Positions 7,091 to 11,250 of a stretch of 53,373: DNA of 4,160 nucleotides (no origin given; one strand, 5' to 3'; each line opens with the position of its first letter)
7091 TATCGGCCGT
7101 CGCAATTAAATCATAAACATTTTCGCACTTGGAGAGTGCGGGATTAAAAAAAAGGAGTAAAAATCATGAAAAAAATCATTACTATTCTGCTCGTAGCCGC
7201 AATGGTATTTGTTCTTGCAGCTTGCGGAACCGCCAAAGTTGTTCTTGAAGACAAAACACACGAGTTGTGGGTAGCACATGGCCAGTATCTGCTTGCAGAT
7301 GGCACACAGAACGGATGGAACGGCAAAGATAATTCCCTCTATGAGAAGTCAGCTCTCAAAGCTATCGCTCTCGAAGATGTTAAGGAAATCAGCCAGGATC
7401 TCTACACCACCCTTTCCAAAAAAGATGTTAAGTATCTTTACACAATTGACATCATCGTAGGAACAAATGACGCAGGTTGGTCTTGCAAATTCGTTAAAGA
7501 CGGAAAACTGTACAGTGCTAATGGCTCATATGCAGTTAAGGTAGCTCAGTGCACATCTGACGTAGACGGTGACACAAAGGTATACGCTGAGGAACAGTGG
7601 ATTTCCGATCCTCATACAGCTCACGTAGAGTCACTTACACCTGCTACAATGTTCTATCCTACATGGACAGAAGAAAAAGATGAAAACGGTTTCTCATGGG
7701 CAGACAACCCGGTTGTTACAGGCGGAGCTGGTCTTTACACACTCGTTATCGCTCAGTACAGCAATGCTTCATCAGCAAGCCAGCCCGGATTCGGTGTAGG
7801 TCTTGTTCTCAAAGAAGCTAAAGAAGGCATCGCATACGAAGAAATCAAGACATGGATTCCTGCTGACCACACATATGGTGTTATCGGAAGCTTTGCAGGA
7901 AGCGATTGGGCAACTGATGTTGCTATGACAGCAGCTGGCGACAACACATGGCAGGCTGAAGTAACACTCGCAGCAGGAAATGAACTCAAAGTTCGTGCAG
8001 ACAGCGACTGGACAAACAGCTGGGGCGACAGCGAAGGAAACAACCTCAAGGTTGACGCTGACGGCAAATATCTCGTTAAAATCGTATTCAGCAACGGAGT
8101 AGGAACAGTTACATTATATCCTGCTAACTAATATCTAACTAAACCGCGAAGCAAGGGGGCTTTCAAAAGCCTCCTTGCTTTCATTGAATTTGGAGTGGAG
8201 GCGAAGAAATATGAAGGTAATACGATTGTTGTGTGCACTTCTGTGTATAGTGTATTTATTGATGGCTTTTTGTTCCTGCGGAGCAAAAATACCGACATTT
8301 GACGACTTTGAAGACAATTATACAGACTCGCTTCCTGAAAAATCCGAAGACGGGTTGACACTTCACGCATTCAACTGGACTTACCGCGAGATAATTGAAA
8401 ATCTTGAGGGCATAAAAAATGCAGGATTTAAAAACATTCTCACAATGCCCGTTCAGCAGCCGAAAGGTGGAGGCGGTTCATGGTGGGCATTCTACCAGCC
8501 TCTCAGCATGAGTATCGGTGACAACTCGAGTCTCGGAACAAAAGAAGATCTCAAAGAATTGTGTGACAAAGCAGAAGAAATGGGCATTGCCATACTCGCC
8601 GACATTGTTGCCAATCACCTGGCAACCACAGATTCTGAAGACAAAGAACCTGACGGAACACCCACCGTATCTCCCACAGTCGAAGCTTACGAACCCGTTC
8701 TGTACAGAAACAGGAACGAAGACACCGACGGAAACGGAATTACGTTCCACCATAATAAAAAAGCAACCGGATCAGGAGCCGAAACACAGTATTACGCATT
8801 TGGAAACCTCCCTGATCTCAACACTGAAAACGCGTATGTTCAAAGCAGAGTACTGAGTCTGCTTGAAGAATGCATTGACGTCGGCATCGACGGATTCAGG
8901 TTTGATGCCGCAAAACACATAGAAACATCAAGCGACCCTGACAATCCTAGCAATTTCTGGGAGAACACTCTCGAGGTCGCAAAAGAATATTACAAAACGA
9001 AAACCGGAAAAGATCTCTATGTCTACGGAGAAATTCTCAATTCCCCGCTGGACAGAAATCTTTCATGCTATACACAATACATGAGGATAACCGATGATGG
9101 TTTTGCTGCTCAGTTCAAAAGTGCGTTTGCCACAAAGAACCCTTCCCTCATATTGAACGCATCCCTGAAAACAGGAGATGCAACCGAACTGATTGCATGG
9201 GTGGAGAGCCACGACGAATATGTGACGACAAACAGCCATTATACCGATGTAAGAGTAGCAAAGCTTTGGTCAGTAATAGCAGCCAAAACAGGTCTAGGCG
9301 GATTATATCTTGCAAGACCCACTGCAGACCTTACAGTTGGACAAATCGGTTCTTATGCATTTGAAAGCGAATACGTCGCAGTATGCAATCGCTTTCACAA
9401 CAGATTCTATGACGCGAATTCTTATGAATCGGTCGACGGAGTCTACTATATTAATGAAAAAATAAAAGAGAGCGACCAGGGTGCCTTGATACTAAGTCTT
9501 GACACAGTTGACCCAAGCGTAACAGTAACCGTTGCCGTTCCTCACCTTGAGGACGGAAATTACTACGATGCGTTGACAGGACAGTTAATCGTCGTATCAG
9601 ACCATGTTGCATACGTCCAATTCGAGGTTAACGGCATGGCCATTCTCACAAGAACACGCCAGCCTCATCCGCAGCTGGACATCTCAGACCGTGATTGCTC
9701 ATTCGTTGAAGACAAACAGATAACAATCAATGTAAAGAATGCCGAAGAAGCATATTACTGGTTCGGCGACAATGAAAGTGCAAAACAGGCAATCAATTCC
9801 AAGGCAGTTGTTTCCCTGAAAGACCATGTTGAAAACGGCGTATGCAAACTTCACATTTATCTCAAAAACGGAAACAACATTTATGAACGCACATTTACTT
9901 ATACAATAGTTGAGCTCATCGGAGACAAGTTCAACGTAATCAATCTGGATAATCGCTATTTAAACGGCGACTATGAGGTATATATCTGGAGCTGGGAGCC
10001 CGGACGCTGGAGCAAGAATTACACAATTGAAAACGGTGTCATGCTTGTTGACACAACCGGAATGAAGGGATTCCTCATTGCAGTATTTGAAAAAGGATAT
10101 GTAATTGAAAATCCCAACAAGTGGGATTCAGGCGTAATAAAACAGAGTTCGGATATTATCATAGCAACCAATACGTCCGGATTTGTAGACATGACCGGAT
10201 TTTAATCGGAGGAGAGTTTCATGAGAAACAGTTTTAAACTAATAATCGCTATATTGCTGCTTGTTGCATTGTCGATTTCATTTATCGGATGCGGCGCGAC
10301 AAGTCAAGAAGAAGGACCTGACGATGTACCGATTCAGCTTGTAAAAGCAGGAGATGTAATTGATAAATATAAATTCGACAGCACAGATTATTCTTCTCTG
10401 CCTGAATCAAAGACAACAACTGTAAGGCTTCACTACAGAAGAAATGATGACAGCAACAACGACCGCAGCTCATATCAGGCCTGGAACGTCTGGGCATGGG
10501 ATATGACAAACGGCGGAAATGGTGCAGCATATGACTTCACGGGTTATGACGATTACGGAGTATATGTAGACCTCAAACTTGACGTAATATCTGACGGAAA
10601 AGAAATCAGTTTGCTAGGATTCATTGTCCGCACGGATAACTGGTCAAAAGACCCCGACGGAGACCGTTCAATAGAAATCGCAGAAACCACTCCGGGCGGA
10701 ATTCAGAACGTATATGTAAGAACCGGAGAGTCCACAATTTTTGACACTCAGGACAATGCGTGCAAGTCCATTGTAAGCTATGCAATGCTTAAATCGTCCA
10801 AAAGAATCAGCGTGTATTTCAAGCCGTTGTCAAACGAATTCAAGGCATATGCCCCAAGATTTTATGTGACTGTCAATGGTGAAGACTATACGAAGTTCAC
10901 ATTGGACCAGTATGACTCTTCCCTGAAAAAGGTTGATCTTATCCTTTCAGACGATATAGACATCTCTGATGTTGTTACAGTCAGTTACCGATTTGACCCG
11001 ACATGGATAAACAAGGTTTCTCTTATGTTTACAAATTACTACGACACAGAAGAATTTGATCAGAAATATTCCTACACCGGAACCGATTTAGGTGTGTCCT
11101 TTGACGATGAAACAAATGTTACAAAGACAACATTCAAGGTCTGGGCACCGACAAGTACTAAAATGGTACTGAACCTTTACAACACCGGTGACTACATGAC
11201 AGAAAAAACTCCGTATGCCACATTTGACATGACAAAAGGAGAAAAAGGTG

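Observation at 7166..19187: Sus-like starch utilisation system built from lipoproteins in a Gram-positive-type genome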

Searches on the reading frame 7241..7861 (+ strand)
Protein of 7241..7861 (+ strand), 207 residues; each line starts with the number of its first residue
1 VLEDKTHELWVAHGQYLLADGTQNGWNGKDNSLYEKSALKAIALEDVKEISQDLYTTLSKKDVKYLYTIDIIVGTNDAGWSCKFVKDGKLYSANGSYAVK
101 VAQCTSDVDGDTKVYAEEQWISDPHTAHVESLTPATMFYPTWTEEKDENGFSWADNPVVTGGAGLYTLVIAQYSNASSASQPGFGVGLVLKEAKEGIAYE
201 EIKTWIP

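Call 73: predict_structure(alignment_id=A4)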
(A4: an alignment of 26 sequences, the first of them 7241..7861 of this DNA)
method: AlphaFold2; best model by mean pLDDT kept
length: 207 residues; sequences in the alignment: 26
mean_pLDDT: 94.3   pTM: 0.90
mean pLDDT of the five models: 94.3, 93.5, 92.5, 92.2, 91.7
residues with pLDDT >= 90: 176; 70-90: 29; 50-70: 2; < 50: 0
segments of 3 or more residues with pLDDT < 50: none
pLDDT, mean of each block of 10 residues (from residue 1): 94 98 93 96 98 98 98 98 95 98 86 88 88 96 91 94 98 91 97 98 84
secondary structure, 60 per line:
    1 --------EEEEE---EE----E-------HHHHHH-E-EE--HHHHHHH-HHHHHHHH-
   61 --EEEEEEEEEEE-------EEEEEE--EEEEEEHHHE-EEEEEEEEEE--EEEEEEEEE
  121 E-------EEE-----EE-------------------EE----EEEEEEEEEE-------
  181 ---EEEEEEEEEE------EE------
elements in order: E9-13 H31-36 H44-50 H52-59 E63-73 E81-86 E89-94 E100-109 E112-121 E129-131 E164-173 E184-193

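Call 75: fold_search(model_id=the predicted structure, library=pdb)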
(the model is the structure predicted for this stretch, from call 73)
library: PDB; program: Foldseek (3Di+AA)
matches with E <= 10: 339; with E <= 0.001: 0
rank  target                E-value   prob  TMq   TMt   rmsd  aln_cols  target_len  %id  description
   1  2aen_A                4.2e-01  0.04  0.12  0.14  15.0       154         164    8  Crystal structure of the rotavirus strain DS-1 VP8* core (released 2006-02-07)
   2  5ca6_B                4.2e-01  0.03  0.13  0.12  16.6       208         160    7  Crystallographic structure of apo porcine rotavirus TFR-41 VP8* (released 2016-06-08)
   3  5vx8_A                4.4e-01  0.04  0.15  0.16  14.9       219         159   10  VP8* of P[6] Human Rotavirus RV3 (released 2018-07-18)
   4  6k2o_A                4.7e-01  0.03  0.11  0.13  16.1       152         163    9  Structural basis of glycan recognition in globally predominant human P[8] rotavirus (released 2019-10-09)
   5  5yms_A                5.0e-01  0.02  0.14  0.16  17.1       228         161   10  Structural basis of glycan specificity and identification of a novel glycan binding cavity in human P[19] rotavirus (released 2018-05-02)
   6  7khu_A                5.5e-01  0.03  0.11  0.13  15.7       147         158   10  Crystal structure of the carbohydrate-binding domain VP8* of human P[4] rotavirus strain BM5265 in complex with LNDFH  (released 2021-08-18)
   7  5ca6_A                5.8e-01  0.05  0.13  0.16  15.3       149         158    8  Crystallographic structure of apo porcine rotavirus TFR-41 VP8* (released 2016-06-08)
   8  5vx9_A                6.2e-01  0.03  0.13  0.15  14.8       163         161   10  VP8* of P[6] Human Rotavirus RV3 in complex with LNFP1 (released 2018-07-18)
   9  6ut9                  6.2e-01  0.03  0.11  0.13  15.6       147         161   10  Crystal structure of the carbohydrate-binding domain VP8* of human P[4] rotavirus strain BM5265 (released 2020-11-04)
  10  5vx4                  6.9e-01  0.03  0.11  0.12  15.3       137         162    9  VP8* of a G2P[4] Human Rotavirus (released 2018-07-18)
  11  5vx5_A                7.3e-01  0.03  0.11  0.13  15.2       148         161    9  VP8* of a G2P[4] Human Rotavirus in complex with LNFP1 (released 2018-07-18)
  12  7fbj_P                7.7e-01  0.02  0.09  0.15  16.4       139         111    9  Crystal structure of SARS-CoV-2 receptor binding domain in complex with neutralizing nanobody 17F6 (released 2022-07-13)
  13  2dwr                  7.7e-01  0.02  0.12  0.13  15.6       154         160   10  Crystal structure of the human Wa rotavirus VP8* carbohydrate-recognising domain (released 2007-04-03)
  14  6t1r_A                7.7e-01  0.02  0.11  0.12  14.6       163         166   11  Pseudo-atomic model of a 16-mer assembly of reduced recombinant human alphaA-crystallin (non domain swapped configurat (released 2019-12-11)
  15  5hxv_A                8.1e-01  0.02  0.13  0.14  19.6       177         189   12  The crystal structure of thermostable xylanase mutant (released 2016-07-27)
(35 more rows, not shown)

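Call 103: search_protein_representatives(alignment_id=A4)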
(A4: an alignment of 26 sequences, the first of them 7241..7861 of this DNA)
Query: 26 sequences, 207 profile positions. Proteins with E-value up to 0.001 (for the whole library): 218; up to 1e-10: 174; up to 1e-30: 90. The best 150 are listed.
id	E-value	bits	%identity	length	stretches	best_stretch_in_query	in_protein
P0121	1.9e-108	376.9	-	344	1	2-206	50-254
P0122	1.4e-93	328.4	-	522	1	1-206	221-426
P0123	6.7e-93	326.1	-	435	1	2-207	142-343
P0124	1.5e-87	308.7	-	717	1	6-207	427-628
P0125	1.4e-80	285.9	-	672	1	4-200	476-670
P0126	4.5e-80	284.2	-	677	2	36-191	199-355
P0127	1.8e-79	282.3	-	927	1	2-207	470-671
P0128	1.1e-77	276.4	-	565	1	4-205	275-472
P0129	3.1e-74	265.2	-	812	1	2-207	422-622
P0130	5.5e-74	264.3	-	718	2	11-194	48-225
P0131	8.9e-73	260.4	-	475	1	2-207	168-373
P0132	7.0e-71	254.2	-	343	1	2-207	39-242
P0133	3.5e-69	248.7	-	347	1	2-206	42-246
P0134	3.9e-68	245.3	-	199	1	2-147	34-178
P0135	6.4e-66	238.0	-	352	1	2-195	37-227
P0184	8.9e-40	152.6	-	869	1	33-192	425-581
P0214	8.3e-30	120.1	-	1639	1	35-202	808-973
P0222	5.3e-28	114.1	-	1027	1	26-195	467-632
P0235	5.4e-26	107.6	-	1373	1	16-193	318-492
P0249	3.6e-23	98.4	-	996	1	13-192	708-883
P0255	1.2e-21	93.4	-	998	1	38-192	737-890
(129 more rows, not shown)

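Call 104: search_protein_families(library=pfam, proteins=[P0124, P0127, P0129, P0184, P0214, P0222, P0235, P0249, P0255], max_evalue=0.0001)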
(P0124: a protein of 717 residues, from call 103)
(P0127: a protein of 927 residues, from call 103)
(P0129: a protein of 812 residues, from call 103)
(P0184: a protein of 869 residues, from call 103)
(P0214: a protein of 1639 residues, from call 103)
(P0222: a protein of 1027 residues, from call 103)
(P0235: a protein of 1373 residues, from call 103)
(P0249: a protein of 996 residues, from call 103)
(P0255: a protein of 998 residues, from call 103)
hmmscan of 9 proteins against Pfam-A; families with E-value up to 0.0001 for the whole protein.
P0124 (717 aa): 3 families
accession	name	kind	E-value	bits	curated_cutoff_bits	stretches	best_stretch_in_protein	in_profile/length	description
PF13306.12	LRR_5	-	5.9e-103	340.2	27.7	3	132-257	1-123/127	BspA type Leucine rich repeat region (6 copies)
PF13855.12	LRR_8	-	3.5e-13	49.6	27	0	291-337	12-59/61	Leucine rich repeat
PF00404.24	Dockerin_1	-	2.6e-05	24.7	22.9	0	28-81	1-56/57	Dockerin type I domain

P0127 (927 aa): 6 families
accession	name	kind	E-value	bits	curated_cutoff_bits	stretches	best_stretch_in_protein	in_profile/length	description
PF00069.31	Pkinase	-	7.6e-39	134.1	31.7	1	12-292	2-258/263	Protein kinase domain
PF07714.23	PK_Tyr_Ser-Thr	-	1.2e-24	87.5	23.1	1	73-286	44-250/258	Protein tyrosine and serine/threonine kinase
PF08239.17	SH3_3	-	6.1e-15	55.6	27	2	791-839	3-53/54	Bacterial SH3 domain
PF22058.2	X25_BaPul_like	-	1.7e-06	28.5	27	1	685-751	16-81/87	Pullulanase X25 domain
PF17667.7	Pkinase_fungal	-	6.9e-06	25.5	24.1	1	121-225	274-386/387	Fungal protein kinase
PF06347.19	SH3_4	-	3.5e-05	23.9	24.1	0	788-838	2-53/56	Bacterial SH3 domain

P0129 (812 aa): 0 families

P0184 (869 aa): 0 families

P0214 (1639 aa): 2 families
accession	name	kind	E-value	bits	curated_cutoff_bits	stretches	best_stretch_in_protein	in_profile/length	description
PF00496.27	SBP_bac_5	-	4.9e-18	65.8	32.4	1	1227-1593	76-365/368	Bacterial extracellular solute-binding proteins, family 5 Middle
PF09479.16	Flg_new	-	7.9e-06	26.3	27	1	257-304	2-45/65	Listeria-Bacteroides repeat domain (List_Bact_rpt)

P0222 (1027 aa): 0 families

P0235 (1373 aa): 4 families
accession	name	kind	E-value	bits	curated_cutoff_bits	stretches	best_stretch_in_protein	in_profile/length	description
PF13306.12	LRR_5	-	6.5e-183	598.6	27.7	7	613-740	1-126/127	BspA type Leucine rich repeat region (6 copies)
PF13855.12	LRR_8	-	5.6e-44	148.2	27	0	951-997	11-56/61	Leucine rich repeat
PF23952.1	LRR_EndoS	-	1.5e-08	35.3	27.9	0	901-974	41-115/116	Endo-beta-N-acetylglucosaminidase EndoS LRR domain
PF12799.13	LRR_4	-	4.6e-05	24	27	0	943-983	2-41/44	Leucine Rich repeats (2 copies)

P0249 (996 aa): 0 families

P0255 (998 aa): 0 families

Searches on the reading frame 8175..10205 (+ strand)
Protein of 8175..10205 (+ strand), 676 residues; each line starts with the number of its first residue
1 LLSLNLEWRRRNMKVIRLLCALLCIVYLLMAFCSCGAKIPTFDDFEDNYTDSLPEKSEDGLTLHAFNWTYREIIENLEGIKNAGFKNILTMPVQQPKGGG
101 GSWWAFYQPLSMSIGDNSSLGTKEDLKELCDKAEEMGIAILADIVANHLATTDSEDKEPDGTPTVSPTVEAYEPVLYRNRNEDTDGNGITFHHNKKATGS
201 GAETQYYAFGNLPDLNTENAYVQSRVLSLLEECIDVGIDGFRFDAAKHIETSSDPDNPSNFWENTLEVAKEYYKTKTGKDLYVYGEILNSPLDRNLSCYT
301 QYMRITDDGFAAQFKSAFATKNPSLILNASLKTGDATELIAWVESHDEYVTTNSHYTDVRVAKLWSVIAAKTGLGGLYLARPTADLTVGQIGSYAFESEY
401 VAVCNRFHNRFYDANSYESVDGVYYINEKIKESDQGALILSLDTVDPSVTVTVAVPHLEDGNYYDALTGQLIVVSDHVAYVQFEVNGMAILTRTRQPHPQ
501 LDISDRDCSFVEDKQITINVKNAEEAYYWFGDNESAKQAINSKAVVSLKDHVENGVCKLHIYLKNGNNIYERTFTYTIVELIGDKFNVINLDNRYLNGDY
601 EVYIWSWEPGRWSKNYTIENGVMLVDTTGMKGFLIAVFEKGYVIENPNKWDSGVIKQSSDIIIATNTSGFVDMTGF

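Call 4: search_protein_families(library=pfam, proteins=[window:8175-10205:+], max_evalue=0.01)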
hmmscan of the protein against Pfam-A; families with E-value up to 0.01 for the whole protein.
window:8175-10205:+ (676 aa): 1 family
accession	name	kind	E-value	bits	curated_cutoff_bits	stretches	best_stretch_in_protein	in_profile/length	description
PF00128.31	Alpha-amylase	-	5e-19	69.3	22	1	72-360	20-302/446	Alpha amylase, catalytic domain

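Call 11: search_protein_families(library=ncbifam, proteins=[window:8211-10205:+], max_evalue=0.001)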
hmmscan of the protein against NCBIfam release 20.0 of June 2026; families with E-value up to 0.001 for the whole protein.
window:8211-10205:+ (664 aa): 22 families
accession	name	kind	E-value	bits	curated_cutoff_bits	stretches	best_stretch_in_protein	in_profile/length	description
NF006970.0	PRK09441.1-3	equivalog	2.3e-11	43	516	1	14-241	12-238/466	alpha-amylase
TIGR02456.1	treS_nterm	equivalog_domain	4.8e-11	41.9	678.35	1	107-242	71-207/539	maltose alpha-D-glucosyltransferase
NF041090.1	Cyc-maltodext_AglB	equivalog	2.1e-09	36.7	540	1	59-237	65-211/470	cyclomaltodextrinase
NF006969.0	PRK09441.1-2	equivalog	2.4e-09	36.6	382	1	108-145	76-113/483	alpha-amylase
TIGR02402.1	trehalose_TreZ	equivalog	1.4e-08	33.5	538.8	1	57-137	110-186/545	malto-oligosyltrehalose trehalohydrolase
TIGR02403.1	trehalose_treC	equivalog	1.2e-07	30.8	799.05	1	105-238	68-199/544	alpha,alpha-phosphotrehalase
NF008183.0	PRK10933.1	subfamily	3.2e-07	29.4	535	1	106-239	75-207/551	alpha,alpha-phosphotrehalase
NF007053.0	PRK09505.1-3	equivalog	5e-07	28.3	1269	1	106-181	287-362/687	alpha-amylase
NF051899.1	BetGalacBglAAgro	equivalog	7.8e-07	27.9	900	1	107-248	71-214/537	beta-galactosidase BglA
NF007060.0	PRK09505.2-5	equivalog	1.8e-06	26.3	790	0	106-181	291-366/690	alpha-amylase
TIGR01515.1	branching_enzym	equivalog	2.3e-06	26.5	463.95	1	56-151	148-240/607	1,4-alpha-glucan branching enzyme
NF006971.0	PRK09441.1-4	equivalog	2.5e-06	26.5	781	0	224-284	226-274/484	alpha-amylase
NF007052.0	PRK09505.1-2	equivalog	2.8e-06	25.8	749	0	106-138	285-317/677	alpha-amylase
NF003811.1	PRK05402.1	equivalog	3.2e-06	26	741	1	56-151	159-251/619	1,4-alpha-glucan branching protein GlgB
NF007059.0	PRK09505.2-4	equivalog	6.7e-06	24.7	865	0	106-138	285-317/683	alpha-amylase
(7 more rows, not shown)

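Call 51: search_solved_structures(query=window:8211-10205:+, max_evalue=0.001, show_alignments=1)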
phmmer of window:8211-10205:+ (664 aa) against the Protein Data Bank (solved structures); distinct sequences matched with E-value up to 0.001: 174 (the best 60 are shown).
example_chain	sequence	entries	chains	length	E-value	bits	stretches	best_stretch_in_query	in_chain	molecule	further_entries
9qf9_A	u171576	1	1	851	1.5e-52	182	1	41-596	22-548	Ruminococcus bromii Amy16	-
1ua7_A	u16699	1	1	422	5.8e-44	153.6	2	199-453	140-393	Alpha-amylase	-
3dc0_A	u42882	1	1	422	1.2e-43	152.5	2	199-453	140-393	alpha-amylase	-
1bag_A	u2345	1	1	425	1.4e-43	152.4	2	199-453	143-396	ALPHA-1,4-GLUCAN-4-GLUCANOHYDROLASE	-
8or6_A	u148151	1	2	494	1.6e-17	66.2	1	48-237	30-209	Alpha-amylase A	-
8orp_A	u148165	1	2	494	1.6e-17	66.2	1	48-237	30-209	Alpha-amylase A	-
26wd_A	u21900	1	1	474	7.5e-13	50.8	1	50-239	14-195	Alpha-amylase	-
3vm5_A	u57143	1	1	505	3.1e-12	48.8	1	47-245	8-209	alpha-amylase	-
8cqg_A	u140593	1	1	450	7.1e-12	47.6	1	51-240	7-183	Alpha-amylase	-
8cqf_A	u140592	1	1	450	7.5e-12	47.5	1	51-240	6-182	Alpha-amylase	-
1viw_A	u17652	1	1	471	9.1e-12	47.2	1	50-343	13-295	ALPHA-AMYLASE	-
1aqh_A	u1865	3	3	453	1.4e-11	46.7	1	51-240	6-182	ALPHA-AMYLASE | PROTEIN (ALPHA-AMYLASE)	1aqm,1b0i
1jd9_A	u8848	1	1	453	1.4e-11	46.7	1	51-240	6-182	ALPHA-AMYLASE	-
1jd7_A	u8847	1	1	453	1.4e-11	46.7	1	51-240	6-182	ALPHA-AMYLASE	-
1g94_A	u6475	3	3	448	1.4e-11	46.6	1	51-240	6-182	ALPHA-AMYLASE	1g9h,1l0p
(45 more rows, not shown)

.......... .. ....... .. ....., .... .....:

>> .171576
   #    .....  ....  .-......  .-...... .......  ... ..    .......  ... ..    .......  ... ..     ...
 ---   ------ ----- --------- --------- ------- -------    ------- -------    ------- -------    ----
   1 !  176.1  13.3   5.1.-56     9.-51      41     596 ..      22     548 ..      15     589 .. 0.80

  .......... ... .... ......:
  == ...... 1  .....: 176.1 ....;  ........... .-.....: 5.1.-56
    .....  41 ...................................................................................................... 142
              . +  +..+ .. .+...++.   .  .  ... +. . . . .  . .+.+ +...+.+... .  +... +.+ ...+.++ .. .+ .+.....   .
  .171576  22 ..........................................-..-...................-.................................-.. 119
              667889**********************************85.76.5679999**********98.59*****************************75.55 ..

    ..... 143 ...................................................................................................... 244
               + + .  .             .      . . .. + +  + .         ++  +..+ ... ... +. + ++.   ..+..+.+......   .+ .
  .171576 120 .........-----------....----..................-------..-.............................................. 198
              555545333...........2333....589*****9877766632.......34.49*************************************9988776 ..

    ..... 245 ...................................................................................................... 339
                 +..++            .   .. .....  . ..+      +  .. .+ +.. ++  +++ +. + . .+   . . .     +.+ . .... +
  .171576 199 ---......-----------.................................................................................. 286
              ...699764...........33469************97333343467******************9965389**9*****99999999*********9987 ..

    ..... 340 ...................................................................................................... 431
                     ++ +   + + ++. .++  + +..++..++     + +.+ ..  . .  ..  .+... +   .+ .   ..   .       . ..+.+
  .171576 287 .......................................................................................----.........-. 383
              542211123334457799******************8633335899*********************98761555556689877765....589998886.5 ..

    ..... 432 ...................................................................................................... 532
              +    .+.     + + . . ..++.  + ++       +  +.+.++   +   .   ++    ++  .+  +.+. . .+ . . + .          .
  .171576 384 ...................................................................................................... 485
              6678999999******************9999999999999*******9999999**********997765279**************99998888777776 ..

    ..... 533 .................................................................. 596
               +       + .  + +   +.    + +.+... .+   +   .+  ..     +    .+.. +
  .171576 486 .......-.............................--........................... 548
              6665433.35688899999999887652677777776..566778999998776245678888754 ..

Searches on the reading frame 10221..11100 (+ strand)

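Call 78: search_protein_families(library=pfam, proteins=[window:10221-11100:+], max_evalue=5)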
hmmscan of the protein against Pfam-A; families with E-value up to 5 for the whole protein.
window:10221-11100:+ (293 aa): 2 families
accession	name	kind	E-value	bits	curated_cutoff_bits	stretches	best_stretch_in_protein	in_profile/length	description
PF03714.20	PUD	-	2.1e-16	61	25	1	67-174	1-96/97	Bacterial pullanase-associated domain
PF13753.12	SWM_repeat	-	0.012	16.2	27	1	203-257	28-82/86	Putative flagellar system-associated repeat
